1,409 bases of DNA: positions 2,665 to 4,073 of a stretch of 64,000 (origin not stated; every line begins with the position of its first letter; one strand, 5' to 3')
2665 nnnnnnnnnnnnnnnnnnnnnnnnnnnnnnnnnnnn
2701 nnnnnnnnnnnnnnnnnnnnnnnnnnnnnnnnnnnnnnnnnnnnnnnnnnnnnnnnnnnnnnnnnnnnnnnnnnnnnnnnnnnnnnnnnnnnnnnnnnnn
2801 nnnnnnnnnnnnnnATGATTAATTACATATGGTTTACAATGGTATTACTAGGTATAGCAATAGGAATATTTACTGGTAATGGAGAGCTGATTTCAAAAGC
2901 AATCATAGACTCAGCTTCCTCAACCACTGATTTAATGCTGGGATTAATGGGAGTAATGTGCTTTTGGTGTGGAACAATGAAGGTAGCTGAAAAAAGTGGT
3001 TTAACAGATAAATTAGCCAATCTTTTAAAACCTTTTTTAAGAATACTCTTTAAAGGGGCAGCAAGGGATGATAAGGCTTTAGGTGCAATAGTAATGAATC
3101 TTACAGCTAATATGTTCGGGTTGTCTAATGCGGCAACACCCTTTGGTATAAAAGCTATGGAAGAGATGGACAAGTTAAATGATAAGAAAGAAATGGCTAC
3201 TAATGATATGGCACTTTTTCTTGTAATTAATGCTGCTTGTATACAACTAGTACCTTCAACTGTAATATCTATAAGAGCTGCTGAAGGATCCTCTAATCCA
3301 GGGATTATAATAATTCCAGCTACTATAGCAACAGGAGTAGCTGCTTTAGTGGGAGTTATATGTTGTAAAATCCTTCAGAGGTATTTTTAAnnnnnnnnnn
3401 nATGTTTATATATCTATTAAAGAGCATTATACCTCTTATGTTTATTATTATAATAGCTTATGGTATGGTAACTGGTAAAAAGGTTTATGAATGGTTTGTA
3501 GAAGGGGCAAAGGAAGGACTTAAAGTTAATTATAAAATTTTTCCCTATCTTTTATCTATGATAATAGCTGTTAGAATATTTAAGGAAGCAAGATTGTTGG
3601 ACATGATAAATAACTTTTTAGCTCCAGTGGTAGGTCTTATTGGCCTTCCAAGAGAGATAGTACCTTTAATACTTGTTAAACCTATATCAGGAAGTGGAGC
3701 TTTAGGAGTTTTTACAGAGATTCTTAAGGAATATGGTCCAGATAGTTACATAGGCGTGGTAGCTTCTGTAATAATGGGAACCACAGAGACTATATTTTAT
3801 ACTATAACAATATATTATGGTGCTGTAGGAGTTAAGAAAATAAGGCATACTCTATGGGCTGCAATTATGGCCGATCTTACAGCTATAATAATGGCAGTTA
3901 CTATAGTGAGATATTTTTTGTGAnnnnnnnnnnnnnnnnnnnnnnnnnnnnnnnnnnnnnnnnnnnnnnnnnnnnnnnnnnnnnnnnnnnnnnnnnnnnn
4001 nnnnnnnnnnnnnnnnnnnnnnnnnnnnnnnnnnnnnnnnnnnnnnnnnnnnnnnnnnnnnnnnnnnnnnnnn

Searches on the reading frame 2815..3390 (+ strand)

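Call 83: search_protein_families(library=ncbifam, proteins=[window:2815-3390:+], max_evalue=0.001)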
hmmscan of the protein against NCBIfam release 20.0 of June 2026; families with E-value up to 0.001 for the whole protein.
window:2815-3390:+ (191 aa): 0 families

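Call 84: search_protein_families(library=pfam, proteins=[window:2815-3390:+], max_evalue=0.001)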
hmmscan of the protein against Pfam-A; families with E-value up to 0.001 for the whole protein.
window:2815-3390:+ (191 aa): 1 family
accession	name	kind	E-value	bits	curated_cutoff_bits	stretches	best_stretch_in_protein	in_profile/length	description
PF07670.19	Gate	-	1.2e-13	51.8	29.6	1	42-154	2-101/104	Nucleoside recognition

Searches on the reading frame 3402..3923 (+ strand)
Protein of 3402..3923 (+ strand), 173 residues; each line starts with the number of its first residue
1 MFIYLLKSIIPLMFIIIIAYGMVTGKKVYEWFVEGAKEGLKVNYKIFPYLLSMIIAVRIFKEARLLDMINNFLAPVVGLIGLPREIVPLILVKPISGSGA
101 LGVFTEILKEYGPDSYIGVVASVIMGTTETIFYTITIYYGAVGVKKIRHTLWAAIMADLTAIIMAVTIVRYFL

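Call 83: search_protein_families(library=ncbifam, proteins=[window:3402-3923:+], max_evalue=0.001)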
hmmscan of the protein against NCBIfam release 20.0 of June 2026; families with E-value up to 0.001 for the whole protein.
window:3402-3923:+ (173 aa): 1 family
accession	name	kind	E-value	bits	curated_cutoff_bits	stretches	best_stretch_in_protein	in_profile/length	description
NF007811.0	PRK10519.1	equivalog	4.6e-10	39.2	111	1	25-164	8-150/155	hypothetical protein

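Call 84: search_protein_families(library=pfam, proteins=[window:3402-3923:+], max_evalue=0.001)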
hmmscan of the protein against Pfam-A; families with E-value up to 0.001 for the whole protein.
window:3402-3923:+ (173 aa): 1 family
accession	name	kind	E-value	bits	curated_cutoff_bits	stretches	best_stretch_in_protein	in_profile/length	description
PF07670.19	Gate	-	6.6e-12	46.2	29.6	1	45-144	3-103/104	Nucleoside recognition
